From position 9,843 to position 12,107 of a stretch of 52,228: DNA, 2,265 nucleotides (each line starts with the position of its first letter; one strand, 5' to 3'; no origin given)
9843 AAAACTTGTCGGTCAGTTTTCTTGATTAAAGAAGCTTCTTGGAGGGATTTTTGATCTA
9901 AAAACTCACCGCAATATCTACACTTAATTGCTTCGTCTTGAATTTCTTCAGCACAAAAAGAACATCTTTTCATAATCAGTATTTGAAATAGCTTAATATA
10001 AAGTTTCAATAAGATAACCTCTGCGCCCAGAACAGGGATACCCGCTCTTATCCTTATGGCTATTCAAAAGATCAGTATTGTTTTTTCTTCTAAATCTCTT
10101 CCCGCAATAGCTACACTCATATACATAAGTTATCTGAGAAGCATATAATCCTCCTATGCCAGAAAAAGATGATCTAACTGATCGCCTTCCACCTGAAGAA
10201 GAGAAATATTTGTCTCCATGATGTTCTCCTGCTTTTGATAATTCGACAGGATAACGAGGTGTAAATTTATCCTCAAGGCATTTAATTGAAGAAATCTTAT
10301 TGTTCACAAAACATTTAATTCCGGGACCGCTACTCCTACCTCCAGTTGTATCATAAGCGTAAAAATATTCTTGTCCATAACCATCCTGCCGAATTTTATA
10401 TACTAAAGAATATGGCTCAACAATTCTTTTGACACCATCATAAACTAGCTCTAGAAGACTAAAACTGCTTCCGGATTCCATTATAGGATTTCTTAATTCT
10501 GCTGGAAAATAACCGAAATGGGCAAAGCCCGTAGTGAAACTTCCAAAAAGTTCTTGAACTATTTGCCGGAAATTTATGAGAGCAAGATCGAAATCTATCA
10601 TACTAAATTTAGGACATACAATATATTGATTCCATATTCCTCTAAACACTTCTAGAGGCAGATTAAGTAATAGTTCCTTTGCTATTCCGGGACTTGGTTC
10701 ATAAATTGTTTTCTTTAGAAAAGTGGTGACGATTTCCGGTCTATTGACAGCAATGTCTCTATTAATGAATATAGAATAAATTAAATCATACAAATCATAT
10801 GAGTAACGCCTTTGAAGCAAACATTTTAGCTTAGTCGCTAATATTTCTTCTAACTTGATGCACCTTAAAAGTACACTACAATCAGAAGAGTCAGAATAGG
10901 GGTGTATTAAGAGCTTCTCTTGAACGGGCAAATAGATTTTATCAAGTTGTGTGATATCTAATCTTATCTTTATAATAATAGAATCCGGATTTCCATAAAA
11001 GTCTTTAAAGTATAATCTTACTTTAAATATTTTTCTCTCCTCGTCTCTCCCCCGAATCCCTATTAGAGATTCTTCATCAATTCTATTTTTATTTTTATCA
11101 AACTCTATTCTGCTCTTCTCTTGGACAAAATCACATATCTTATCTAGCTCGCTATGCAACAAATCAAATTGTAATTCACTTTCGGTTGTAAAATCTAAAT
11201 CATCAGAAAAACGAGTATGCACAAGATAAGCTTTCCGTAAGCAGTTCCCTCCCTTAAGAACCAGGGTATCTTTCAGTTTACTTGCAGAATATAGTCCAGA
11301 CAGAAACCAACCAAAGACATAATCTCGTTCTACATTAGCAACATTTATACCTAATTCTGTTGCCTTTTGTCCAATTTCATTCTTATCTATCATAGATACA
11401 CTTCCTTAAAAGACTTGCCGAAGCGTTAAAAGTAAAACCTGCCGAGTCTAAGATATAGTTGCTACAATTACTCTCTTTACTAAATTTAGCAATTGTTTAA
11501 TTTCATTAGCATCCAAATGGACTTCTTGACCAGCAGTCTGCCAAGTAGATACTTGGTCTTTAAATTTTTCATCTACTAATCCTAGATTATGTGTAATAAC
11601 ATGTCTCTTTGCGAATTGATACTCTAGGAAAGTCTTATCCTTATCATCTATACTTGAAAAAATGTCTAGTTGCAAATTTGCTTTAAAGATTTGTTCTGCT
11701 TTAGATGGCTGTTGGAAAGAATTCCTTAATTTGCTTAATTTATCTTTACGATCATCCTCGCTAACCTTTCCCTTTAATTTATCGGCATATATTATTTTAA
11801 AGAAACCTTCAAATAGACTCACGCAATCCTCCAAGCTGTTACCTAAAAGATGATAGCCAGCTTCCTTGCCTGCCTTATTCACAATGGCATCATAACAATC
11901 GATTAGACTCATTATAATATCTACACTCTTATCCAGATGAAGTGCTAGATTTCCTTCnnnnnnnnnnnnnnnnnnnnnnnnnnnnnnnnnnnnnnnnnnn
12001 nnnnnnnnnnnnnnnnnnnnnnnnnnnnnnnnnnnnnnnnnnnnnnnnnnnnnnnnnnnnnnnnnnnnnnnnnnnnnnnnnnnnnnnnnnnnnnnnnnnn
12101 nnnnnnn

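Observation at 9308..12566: Candidate new module: Zn-ribbon HEPN protein, AbiEii-family nucleotidyltransferase with a fused sensor-like extension, and Zn-ribbon HTH protein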

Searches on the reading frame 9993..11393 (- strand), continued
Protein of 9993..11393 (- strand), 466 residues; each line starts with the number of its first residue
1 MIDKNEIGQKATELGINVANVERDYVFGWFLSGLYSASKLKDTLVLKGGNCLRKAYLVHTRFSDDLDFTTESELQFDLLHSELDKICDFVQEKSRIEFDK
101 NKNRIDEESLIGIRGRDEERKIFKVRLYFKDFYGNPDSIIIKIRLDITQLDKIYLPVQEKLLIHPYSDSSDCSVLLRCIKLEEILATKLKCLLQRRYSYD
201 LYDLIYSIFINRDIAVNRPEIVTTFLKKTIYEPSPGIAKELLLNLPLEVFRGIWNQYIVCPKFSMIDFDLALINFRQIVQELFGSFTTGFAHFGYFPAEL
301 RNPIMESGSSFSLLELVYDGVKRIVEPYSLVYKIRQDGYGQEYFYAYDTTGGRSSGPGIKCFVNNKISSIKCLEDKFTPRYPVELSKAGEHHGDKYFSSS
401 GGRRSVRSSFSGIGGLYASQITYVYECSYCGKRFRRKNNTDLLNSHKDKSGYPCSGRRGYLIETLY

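Call 71: find_related_loci(query=A2, collection=viral_contigs, flank=5000)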
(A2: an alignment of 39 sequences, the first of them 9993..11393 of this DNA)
Query A2 (466 aa) in viral_contigs; peptide patterns used: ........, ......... (x = any residue, [..] = any of these).
10 stretches matched a pattern; 1 encode a relative of the query (tblastn E <= 1e-3); 1 distinct loci.
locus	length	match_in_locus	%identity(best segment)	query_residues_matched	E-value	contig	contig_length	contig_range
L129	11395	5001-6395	44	1-462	5e-140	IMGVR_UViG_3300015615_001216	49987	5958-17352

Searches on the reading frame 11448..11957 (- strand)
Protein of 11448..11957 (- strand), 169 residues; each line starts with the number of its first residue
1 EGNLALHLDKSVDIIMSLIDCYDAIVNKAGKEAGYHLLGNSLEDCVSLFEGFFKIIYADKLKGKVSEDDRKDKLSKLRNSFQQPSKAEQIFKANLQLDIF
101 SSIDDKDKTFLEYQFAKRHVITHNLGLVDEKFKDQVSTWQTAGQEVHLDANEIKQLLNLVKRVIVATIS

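Call 65: search_protein_representatives(alignment_id=A5)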
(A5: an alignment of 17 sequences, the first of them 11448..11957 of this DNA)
Query: 17 sequences, 175 profile positions. Proteins with E-value up to 0.001 (for the whole library): 1027; up to 1e-10: 312; up to 1e-30: 24. The best 150 are listed.
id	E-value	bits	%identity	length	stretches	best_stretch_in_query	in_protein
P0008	6.9e-65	234.4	-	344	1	1-168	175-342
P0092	1.5e-62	226.8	-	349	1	1-171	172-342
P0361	1.4e-59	217.1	-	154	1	19-170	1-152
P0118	2.9e-56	206.3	-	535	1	2-170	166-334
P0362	1.3e-55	204.1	-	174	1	7-172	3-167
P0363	1.0e-54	201.3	-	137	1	38-173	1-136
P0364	2.0e-52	193.8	-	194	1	1-167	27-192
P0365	5.2e-52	192.5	-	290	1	1-137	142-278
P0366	3.8e-47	176.6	-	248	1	1-170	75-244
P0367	1.9e-46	174.4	-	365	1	3-170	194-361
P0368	1.7e-44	168.0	-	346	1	1-170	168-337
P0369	1.9e-42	161.3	-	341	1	1-172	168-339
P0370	7.2e-42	159.4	-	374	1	1-170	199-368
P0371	2.1e-39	151.4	-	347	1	1-167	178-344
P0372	9.6e-38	146.0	-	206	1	48-172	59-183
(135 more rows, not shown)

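Call 68: search_protein_families(library=pfam, alignment_id=A6, max_evalue=0.01)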
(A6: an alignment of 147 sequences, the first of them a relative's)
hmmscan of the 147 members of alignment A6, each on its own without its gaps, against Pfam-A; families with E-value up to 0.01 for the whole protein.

A. member 1, P0361 (154 aa): 0 families

B. families by the number of members that match (of 147 scanned): 58 families (the first 25 are shown)
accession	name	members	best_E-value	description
PF01155.25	HypA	14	6e-05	Hydrogenase/urease nickel incorporation, metallochaperone, hypA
PF13248.11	Zn_ribbon_3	6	7.4e-05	zinc-ribbon domain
PF05605.18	zf-Di19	6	0.00047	Drought induced 19 protein (Di19), zinc-binding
PF08271.17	Zn_Ribbon_TF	5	0.00064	TFIIB zinc-binding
PF23451.1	Zn_ribbon_PaaD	4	0.0007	PaaD zinc beta ribbon domain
PF12773.13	DZR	4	0.0034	Double zinc ribbon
PF25206.1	DUF7836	3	0.00021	Domain of unknown function (DUF7836)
PF09723.15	Zn_ribbon_8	2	0.00025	Zinc ribbon domain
PF14690.11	Zn_ribbon_ISL3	2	0.00043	zinc-finger of transposase IS204/IS1001/IS1096/IS1165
PF22109.2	Zn_ribbon_tTFIIB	2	0.00098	Transcription factor IIB, zinc ribbon, Trypanosome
PF08772.16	Zn_ribbon_NOB1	2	0.0011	Nin one binding (NOB1) Zn-ribbon like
PF13824.12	zf-Mss51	2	0.0011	Zinc-finger of mitochondrial splicing suppressor 51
PF24440.1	DUF7559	2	0.0022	Family of unknown function (DUF7559)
PF13240.11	Zn_Ribbon_1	2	0.0039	zinc-ribbon domain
PF14691.11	Fer4_20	1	3.3e-37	Dihydroprymidine dehydrogenase domain II, 4Fe-4S cluster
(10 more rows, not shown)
